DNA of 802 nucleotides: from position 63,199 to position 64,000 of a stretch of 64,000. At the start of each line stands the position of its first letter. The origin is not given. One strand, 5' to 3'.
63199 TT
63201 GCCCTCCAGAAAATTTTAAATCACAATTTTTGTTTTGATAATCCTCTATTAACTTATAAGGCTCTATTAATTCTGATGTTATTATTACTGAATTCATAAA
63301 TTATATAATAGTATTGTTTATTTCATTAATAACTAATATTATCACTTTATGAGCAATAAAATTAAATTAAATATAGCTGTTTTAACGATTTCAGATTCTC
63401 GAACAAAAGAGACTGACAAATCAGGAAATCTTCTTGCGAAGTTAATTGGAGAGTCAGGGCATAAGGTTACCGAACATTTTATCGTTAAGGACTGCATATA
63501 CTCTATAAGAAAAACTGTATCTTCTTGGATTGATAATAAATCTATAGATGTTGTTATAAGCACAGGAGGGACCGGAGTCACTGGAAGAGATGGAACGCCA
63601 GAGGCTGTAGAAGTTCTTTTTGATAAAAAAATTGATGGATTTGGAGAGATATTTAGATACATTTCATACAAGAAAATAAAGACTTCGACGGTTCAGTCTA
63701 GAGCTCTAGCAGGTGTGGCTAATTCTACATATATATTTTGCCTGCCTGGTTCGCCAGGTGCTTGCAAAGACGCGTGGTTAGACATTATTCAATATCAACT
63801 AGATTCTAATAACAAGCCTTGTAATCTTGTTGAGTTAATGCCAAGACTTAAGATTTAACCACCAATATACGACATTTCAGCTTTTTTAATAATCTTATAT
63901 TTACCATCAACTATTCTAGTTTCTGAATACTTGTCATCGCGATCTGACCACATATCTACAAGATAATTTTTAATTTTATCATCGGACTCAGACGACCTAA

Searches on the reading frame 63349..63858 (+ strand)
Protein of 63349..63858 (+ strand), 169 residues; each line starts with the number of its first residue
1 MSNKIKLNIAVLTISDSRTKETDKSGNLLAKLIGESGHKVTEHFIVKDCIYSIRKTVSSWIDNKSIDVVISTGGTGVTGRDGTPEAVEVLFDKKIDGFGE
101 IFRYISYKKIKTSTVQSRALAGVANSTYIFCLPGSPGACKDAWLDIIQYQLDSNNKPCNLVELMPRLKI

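Call 30: find_encoding_contigs(protein=window:63349-63858:+, flank=10000, max_places=1)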
Protein window:63349-63858:+ (169 aa): 24 contigs read that carry it; 1 place shown.
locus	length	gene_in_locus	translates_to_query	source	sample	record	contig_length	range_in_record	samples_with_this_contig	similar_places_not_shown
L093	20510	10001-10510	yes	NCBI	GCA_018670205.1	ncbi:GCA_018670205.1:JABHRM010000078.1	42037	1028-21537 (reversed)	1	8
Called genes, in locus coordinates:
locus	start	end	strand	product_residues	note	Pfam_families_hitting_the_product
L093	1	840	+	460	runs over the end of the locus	PF00206:Lyase_1, PF08328:ASL_C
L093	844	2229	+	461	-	PF14821:Thr_synth_N, PF00291:PALP, PF24857:THR4_C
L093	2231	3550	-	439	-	PF03447:NAD_binding_3, PF00742:Homoserine_dh, PF01842:ACT, PF22629:ACT_AHAS_ss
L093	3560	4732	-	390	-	PF00155:Aminotran_1_2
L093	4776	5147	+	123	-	PF04430:DUF498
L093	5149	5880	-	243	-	PF01476:LysM, PF01551:Peptidase_M23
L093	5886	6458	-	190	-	PF09335:VTT_dom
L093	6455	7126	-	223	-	PF01135:PCMT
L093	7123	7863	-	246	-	PF01975:SurE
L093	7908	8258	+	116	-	PF01713:Smr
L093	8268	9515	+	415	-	PF03453:MoeA_N, PF00994:MoCF_biosynth, PF03454:MoeA_C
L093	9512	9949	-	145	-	PF02391:MoaE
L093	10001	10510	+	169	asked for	PF00994:MoCF_biosynth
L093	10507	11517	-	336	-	PF04055:Radical_SAM, PF13353:Fer4_12 (weak), PF06463:Mob_synth_C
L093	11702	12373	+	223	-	-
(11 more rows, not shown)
